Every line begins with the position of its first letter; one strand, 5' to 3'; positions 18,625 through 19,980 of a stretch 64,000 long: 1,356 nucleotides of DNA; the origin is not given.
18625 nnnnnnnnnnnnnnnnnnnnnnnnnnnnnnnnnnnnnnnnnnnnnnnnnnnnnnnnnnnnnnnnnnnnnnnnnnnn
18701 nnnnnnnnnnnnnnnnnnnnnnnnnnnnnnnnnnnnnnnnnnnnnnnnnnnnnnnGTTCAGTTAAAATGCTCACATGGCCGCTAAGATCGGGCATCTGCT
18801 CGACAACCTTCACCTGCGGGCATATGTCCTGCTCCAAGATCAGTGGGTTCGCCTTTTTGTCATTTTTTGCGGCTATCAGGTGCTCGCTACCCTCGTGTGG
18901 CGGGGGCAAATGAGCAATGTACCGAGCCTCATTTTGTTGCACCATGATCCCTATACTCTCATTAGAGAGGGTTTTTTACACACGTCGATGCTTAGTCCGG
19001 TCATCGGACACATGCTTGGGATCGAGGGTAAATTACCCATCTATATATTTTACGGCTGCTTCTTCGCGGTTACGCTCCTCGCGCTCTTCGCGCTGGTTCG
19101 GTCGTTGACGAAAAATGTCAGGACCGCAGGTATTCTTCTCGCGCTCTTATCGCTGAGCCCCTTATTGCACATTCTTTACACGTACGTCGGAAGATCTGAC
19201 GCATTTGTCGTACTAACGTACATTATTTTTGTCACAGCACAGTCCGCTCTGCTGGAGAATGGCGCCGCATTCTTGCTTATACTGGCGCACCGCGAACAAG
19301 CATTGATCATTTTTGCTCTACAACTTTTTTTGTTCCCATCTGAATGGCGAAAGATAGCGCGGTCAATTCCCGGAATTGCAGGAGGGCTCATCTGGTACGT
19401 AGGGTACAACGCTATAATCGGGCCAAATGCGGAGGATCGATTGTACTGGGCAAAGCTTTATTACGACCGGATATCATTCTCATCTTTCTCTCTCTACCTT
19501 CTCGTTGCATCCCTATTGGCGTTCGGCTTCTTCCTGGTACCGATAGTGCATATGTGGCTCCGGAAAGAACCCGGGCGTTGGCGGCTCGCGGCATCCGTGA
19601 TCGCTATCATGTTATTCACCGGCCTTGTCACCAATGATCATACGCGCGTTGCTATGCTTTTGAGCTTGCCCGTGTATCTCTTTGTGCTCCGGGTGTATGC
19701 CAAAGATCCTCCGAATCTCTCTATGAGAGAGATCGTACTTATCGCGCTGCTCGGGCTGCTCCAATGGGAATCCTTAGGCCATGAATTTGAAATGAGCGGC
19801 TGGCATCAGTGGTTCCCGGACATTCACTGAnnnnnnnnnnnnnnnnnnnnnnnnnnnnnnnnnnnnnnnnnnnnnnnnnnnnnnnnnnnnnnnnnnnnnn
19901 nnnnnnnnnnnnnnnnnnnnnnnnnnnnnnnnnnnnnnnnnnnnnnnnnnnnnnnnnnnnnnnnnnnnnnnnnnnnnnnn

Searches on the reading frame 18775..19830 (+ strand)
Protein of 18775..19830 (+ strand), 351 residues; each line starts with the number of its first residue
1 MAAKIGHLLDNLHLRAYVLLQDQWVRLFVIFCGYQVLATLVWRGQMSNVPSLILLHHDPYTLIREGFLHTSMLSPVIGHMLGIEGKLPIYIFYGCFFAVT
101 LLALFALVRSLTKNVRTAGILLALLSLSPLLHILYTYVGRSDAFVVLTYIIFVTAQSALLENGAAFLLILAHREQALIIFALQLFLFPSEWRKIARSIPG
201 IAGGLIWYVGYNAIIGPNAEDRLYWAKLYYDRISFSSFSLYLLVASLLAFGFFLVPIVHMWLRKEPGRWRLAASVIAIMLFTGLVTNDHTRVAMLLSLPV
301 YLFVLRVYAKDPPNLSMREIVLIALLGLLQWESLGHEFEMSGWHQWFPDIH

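Call 6: search_protein_families(library=pfam, proteins=[window:18775-19830:+], max_evalue=0.001)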
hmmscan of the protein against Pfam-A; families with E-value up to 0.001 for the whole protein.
window:18775-19830:+ (351 aa): 0 families

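Call 70: search_protein_families(library=pfam, proteins=[window:18775-19830:+], max_evalue=0.01)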
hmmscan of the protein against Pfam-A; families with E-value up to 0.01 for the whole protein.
window:18775-19830:+ (351 aa): 0 families

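Call 76: find_homologous_proteins(query=window:18775-19830:+, max_evalue=0.001)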
Query window:18775-19830:+ (351 aa): 1 proteins with E <= 0.001 among 8000 candidates.
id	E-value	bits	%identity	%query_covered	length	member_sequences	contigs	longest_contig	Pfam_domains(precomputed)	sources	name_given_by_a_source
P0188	4.8e-227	771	100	100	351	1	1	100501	-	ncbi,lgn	-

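Call 83: search_protein_representatives(protein=window:18775-19830:+)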
Query: 351 residues. Proteins with E-value up to 0.001 (for the whole library): 52; up to 1e-10: 19; up to 1e-30: 5. The best 52 are listed.
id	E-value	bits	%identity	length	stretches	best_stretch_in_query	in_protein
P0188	1.5e-227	771.2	100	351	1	1-351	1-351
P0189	7.1e-49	183.5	40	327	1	32-343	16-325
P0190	2.5e-47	178.4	52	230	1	30-203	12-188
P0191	1.5e-35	139.7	33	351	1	28-347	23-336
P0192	8.8e-32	127.3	39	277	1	48-343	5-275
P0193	3.5e-30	122.0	33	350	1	53-323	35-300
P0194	3.6e-30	122.0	35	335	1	54-334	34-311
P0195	1.0e-28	117.3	33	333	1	53-344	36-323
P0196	1.3e-28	116.9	31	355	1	31-329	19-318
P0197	3.6e-27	112.1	29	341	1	28-345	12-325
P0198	2.0e-26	109.7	30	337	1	68-346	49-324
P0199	1.8e-25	106.6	33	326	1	50-307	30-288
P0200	2.6e-24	102.7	33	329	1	63-335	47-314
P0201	3.6e-17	79.2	28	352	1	11-345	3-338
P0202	1.8e-16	77.0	28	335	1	40-316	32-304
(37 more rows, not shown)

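Call 86: search_protein_families(library=pfam, alignment_id=A3, max_evalue=0.01)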
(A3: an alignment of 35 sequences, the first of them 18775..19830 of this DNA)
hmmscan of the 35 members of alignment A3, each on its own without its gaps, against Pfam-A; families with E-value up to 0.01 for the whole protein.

A. member 1, window:18775-19830:+ (351 aa): 0 families

B. families by the number of members that match (of 35 scanned): 0 families

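Call 90: predict_structure(alignment_id=A3)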
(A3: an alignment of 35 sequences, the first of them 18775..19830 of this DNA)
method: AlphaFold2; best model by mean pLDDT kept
length: 351 residues; sequences in the alignment: 35
mean_pLDDT: 92.0   pTM: 0.90
mean pLDDT of the five models: 92.0, 90.9, 90.6, 90.4, 90.2
residues with pLDDT >= 90: 261; 70-90: 75; 50-70: 14; < 50: 1
segments of 3 or more residues with pLDDT < 50: none
pLDDT, mean of each block of 10 residues (from residue 1): 76 82 94 96 89 97 90 97 97 97 98 98 97 93 98 98 98 97 98 98 97 83 80 79 88 96 97 95 88 96 98 97 96 80 63 48
secondary structure, 60 per line:
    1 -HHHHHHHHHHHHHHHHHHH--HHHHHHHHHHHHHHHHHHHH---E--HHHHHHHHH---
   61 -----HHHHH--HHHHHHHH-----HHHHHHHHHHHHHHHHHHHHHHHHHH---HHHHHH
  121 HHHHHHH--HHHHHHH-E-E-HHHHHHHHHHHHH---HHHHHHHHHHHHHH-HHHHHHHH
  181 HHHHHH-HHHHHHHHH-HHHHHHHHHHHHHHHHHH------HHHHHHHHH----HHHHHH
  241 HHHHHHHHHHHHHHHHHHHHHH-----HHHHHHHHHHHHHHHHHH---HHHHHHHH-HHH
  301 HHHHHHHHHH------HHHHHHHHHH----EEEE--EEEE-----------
elements in order: H2-20 H23-42 H49-57 H66-70 H73-80 H86-111 H115-127 H130-136 H142-154 H158-171 H173-186 H188-196 H198-215 H222-230 H235-262 H268-285 H289-296 H298-310 H317-326 E331-334 E337-340

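Call 97: find_encoding_contigs(protein=P0189, flank=10000, max_places=2)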
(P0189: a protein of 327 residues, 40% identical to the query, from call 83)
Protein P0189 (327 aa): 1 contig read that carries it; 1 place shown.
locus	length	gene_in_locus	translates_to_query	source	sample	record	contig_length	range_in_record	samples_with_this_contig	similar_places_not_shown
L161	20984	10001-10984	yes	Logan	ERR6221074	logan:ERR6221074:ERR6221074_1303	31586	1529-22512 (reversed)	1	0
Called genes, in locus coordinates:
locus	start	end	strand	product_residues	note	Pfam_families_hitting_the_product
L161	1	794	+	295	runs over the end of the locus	PF01073:3Beta_HSD (weak), PF01370:Epimerase, PF02719:Polysacc_synt_2 (weak), PF04321:RmlD_sub_bind (weak), PF16363:GDP_Man_Dehyd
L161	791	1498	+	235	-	-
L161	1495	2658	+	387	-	PF13439:Glyco_transf_4, PF13579:Glyco_trans_4_4, PF00534:Glycos_transf_1, PF13692:Glyco_trans_1_4, PF20706:GT4-conflict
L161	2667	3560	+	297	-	PF13439:Glyco_transf_4, PF13579:Glyco_trans_4_4, PF20706:GT4-conflict (weak), PF00534:Glycos_transf_1, PF13692:Glyco_trans_1_4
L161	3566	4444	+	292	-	PF03721:UDPG_MGDP_dh_N, PF00984:UDPG_MGDP_dh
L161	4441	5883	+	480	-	-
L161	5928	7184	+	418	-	PF01040:UbiA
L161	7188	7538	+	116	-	PF00893:Multi_Drug_Res (weak), PF10639:TMEM234 (weak)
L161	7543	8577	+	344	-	PF01073:3Beta_HSD, PF01370:Epimerase, PF02719:Polysacc_synt_2, PF04321:RmlD_sub_bind, PF05368:NmrA (weak), PF13460:NAD_binding_10, PF16363:GDP_Man_Dehyd, PF07993:NAD_binding_4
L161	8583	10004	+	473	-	-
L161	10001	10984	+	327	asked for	-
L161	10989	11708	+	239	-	PF13489:Methyltransf_23, PF07021:MetW, PF13847:Methyltransf_31, PF08241:Methyltransf_11, PF08242:Methyltransf_12, PF13649:Methyltransf_25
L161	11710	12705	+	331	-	PF01075:Glyco_transf_9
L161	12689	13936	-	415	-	PF01943:Polysacc_synt, PF13440:Polysacc_synt_3 (weak)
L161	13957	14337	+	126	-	PF04138:GtrA_DPMS_TM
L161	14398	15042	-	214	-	PF02698:DUF218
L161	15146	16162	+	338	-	PF01073:3Beta_HSD, PF01370:Epimerase, PF04321:RmlD_sub_bind, PF07993:NAD_binding_4 (faint), PF13460:NAD_binding_10, PF16363:GDP_Man_Dehyd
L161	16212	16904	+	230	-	PF00535:Glycos_transf_2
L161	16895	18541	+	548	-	PF13231:PMT_2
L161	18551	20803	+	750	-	PF04932:Wzy_C, PF14559:TPR_19 (faint), PF13428:TPR_14 (faint), PF23914:TPR_CcmH_CycH (faint)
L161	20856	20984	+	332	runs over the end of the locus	PF01565:FAD_binding_4, PF02873:MurB_C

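Call 98: find_encoding_contigs(protein=P0191, flank=10000, max_places=2)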
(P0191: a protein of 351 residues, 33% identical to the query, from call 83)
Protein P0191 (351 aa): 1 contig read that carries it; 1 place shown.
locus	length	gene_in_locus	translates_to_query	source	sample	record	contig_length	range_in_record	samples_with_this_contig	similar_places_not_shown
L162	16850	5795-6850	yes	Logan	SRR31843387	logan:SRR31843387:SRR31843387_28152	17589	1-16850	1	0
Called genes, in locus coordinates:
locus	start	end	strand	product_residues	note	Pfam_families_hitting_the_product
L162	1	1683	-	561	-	?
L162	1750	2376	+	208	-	-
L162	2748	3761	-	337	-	PF01565:FAD_binding_4, PF02873:MurB_C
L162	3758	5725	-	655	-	PF04932:Wzy_C, PF25062:ARM_TT21_N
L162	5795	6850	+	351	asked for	-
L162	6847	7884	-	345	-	PF01073:3Beta_HSD, PF01370:Epimerase, PF02719:Polysacc_synt_2, PF04321:RmlD_sub_bind, PF13460:NAD_binding_10, PF16363:GDP_Man_Dehyd, PF07993:NAD_binding_4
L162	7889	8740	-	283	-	PF01040:UbiA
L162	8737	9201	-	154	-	-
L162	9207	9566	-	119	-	-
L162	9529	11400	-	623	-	PF00583:Acetyltransf_1, PF13302:Acetyltransf_3, PF13508:Acetyltransf_7 (weak), PF13231:PMT_2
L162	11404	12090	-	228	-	PF02585:PIG-L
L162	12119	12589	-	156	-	PF00293:NUDIX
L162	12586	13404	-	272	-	PF04321:RmlD_sub_bind, PF01370:Epimerase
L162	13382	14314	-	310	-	PF02786:CPSase_L_D2 (faint), PF02655:ATP-grasp_3, PF07478:Dala_Dala_lig_C, PF13535:ATP-grasp_4 (faint), PF15632:ATPgrasp_Ter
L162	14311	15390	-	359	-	PF03102:NeuB, PF08666:SAF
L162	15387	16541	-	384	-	-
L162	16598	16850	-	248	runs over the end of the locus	PF00977:His_biosynth, PF02581:TMP-TENI (faint), PF03060:NMO (faint), PF05690:ThiG (faint), PF00478:IMPDH (faint), PF01180:DHO_dh (faint), PF01207:Dus (faint)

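Call 100: find_encoding_contigs(protein=P0196, flank=10000, max_places=3)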
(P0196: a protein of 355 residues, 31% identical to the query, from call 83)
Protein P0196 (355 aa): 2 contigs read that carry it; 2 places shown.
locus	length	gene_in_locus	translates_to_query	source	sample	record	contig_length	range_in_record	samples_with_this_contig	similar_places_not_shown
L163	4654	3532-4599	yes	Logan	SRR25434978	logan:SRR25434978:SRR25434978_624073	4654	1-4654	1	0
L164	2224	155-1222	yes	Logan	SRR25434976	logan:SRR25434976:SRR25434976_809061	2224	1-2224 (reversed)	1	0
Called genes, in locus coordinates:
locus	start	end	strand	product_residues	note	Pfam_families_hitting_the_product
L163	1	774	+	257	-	?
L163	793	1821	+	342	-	PF01073:3Beta_HSD, PF01370:Epimerase, PF02719:Polysacc_synt_2 (weak), PF04321:RmlD_sub_bind, PF05368:NmrA, PF13460:NAD_binding_10, PF16363:GDP_Man_Dehyd, PF07993:NAD_binding_4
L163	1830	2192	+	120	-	PF00892:EamA (weak), PF10639:TMEM234 (weak)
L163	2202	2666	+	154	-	-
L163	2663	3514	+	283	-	PF01040:UbiA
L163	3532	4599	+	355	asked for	-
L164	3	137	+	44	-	?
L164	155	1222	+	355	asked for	-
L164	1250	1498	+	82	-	PF04024:PspC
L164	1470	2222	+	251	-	?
